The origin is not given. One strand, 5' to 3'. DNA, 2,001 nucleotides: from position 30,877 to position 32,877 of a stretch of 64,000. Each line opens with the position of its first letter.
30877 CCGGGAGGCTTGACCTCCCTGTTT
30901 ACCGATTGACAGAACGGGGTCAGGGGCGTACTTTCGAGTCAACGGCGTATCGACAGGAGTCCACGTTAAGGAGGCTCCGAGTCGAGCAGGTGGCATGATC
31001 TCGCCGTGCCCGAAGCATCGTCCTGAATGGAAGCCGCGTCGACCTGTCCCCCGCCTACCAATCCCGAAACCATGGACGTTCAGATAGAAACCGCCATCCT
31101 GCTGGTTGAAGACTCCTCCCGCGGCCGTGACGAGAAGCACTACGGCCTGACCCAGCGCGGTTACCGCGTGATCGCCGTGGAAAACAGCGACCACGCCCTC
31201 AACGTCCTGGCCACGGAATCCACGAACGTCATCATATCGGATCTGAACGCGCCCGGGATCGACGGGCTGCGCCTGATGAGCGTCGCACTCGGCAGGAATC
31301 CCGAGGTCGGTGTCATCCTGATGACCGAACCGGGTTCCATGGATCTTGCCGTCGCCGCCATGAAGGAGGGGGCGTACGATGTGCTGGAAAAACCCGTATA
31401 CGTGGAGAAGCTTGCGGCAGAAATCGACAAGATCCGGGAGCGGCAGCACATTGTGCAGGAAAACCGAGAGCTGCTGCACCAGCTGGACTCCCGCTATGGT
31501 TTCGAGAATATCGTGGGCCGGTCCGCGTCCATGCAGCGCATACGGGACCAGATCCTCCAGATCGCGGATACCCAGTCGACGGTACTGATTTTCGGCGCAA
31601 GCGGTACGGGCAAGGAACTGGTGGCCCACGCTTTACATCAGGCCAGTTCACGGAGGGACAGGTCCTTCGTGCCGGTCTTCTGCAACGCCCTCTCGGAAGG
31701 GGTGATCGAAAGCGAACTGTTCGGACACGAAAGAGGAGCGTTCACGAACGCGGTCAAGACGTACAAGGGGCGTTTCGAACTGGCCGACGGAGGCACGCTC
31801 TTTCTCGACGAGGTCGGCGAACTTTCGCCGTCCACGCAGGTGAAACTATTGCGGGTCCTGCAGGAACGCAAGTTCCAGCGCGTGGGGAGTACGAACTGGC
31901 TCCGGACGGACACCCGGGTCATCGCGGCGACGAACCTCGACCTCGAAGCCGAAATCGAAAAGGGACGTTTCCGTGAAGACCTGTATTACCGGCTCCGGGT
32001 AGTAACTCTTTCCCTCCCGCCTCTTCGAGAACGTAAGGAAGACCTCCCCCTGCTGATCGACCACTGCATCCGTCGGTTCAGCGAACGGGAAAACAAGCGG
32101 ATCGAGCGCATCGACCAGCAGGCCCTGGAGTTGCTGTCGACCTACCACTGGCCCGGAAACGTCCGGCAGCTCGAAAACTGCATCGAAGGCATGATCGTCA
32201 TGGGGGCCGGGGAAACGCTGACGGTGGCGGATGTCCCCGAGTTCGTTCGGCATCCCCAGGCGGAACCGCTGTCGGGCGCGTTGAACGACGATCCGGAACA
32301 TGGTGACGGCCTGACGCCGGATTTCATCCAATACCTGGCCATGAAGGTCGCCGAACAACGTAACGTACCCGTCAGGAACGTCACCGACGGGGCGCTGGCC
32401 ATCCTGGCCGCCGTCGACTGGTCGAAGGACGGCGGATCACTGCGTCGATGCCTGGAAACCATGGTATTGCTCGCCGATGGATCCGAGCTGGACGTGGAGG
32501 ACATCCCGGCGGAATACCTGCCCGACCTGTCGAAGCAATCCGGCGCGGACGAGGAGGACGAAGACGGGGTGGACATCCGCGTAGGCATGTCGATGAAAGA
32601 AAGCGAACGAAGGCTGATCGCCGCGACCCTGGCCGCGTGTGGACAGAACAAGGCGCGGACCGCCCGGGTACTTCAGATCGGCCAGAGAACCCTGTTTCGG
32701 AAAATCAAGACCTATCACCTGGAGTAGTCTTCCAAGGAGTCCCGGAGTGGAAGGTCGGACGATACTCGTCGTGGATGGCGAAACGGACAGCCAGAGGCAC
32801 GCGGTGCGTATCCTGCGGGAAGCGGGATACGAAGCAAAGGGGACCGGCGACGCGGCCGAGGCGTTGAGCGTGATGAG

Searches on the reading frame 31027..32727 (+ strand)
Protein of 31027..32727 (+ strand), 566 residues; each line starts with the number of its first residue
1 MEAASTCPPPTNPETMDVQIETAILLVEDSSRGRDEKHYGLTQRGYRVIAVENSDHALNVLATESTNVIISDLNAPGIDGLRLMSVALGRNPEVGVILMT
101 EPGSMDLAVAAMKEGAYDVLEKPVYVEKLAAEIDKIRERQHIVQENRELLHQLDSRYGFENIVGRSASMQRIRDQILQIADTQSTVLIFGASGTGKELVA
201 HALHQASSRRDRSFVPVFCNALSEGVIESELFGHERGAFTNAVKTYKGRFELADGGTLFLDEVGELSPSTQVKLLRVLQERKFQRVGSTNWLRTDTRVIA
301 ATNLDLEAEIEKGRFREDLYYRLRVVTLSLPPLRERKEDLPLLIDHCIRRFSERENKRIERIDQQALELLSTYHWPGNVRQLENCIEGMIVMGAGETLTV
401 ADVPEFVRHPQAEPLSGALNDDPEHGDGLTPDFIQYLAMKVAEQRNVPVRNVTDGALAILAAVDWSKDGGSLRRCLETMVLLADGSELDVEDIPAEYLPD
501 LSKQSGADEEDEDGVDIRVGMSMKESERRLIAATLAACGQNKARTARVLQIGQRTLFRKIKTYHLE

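Call 3: search_protein_families(library=pfam, proteins=[window:31027-32727:+])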
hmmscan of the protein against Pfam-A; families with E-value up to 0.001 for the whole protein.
window:31027-32727:+ (566 aa): 9 families
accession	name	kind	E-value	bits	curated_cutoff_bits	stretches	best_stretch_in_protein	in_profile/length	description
PF00158.32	Sigma54_activat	-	1.1e-66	224.2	20.2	1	162-328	1-167/168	Sigma-54 interaction domain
PF25601.1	AAA_lid_14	-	7.2e-36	122.3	27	2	334-413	1-80/87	AAA+ ATPase lid domain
PF14532.12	Sigma54_activ_2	-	2.1e-22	80.3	25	1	163-333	1-138/138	Sigma-54 interaction domain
PF00072.30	Response_reg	-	3.5e-18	66.2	30.2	1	24-133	1-110/111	Response regulator receiver domain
PF07728.20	AAA_5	-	1.1e-09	38.8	22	1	186-303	2-122/139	AAA domain (dynein-related subfamily)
PF02954.25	HTH_8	-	9.7e-09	35.3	22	1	523-563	2-42/42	Bacterial regulatory protein, Fis family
PF00004.35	AAA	-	0.0001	23.2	21.2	1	186-319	1-127/131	ATPase family associated with various cellular activities (AAA)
PF13191.12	AAA_16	-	0.00012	23.1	32.6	1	162-222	2-63/167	AAA ATPase domain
PF01078.27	Mg_chelatase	-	0.00045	20.1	20.3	0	244-303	96-157/207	Magnesium chelatase, subunit ChlI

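Call 8: find_encoding_contigs(protein=window:31027-32727:+, flank=10000, max_places=6)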
Protein window:31027-32727:+ (566 aa): 3 contigs read that carry it; 3 places shown.
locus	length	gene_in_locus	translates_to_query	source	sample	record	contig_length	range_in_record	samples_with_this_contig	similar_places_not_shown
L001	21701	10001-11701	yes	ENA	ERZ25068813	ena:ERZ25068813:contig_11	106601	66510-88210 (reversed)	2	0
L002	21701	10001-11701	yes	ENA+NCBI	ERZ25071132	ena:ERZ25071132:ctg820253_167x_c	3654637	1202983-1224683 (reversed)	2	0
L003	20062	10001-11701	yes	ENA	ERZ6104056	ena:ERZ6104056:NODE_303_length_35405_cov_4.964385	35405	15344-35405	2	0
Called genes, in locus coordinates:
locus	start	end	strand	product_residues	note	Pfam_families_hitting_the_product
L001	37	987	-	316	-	PF13428:TPR_14 (faint), PF19867:DUF6340 (weak), PF13432:TPR_16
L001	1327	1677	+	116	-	PF00355:Rieske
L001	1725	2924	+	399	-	PF00033:Cytochrome_B, PF13631:Cytochrom_B_N_2, PF00032:Cytochrom_B_C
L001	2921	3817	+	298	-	PF14522:Cytochrome_C7 (faint)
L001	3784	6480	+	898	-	PF02585:PIG-L, PF10633:NPCBM_assoc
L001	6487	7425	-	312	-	PF01063:Aminotran_4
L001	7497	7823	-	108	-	-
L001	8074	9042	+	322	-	PF03069:FmdA_AmdA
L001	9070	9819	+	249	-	PF00106:adh_short, PF08659:KR, PF13561:adh_short_C2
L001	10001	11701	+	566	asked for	PF00072:Response_reg, PF00158:Sigma54_activat, PF14532:Sigma54_activ_2, PF07728:AAA_5, PF25601:AAA_lid_14, PF02954:HTH_8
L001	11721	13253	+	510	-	PF00072:Response_reg, PF00158:Sigma54_activat, PF14532:Sigma54_activ_2, PF07728:AAA_5 (weak), PF25601:AAA_lid_14, PF02954:HTH_8, PF18024:HTH_50 (faint)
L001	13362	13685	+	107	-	PF00085:Thioredoxin, PF13098:Thioredoxin_2, PF13905:Thioredoxin_8 (weak)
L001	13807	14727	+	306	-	PF02881:SRP54_N, PF13191:AAA_16 (weak), PF25199:nSTAND_NTPase5 (faint), PF06414:Zeta_toxin (weak), PF00448:SRP54, PF13401:AAA_22 (weak), PF13604:AAA_30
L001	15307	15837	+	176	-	PF01041:DegT_DnrJ_EryC1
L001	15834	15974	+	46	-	-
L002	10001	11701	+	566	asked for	PF00072:Response_reg, PF00158:Sigma54_activat, PF14532:Sigma54_activ_2, PF07728:AAA_5, PF25601:AAA_lid_14, PF02954:HTH_8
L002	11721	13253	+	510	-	PF00072:Response_reg, PF00158:Sigma54_activat, PF14532:Sigma54_activ_2, PF07728:AAA_5 (weak), PF25601:AAA_lid_14, PF02954:HTH_8, PF18024:HTH_50 (faint)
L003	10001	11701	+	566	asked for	PF00072:Response_reg, PF00158:Sigma54_activat, PF14532:Sigma54_activ_2, PF07728:AAA_5, PF25601:AAA_lid_14, PF02954:HTH_8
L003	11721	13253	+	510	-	PF00072:Response_reg, PF00158:Sigma54_activat, PF14532:Sigma54_activ_2, PF07728:AAA_5 (weak), PF25601:AAA_lid_14, PF02954:HTH_8, PF18024:HTH_50 (faint)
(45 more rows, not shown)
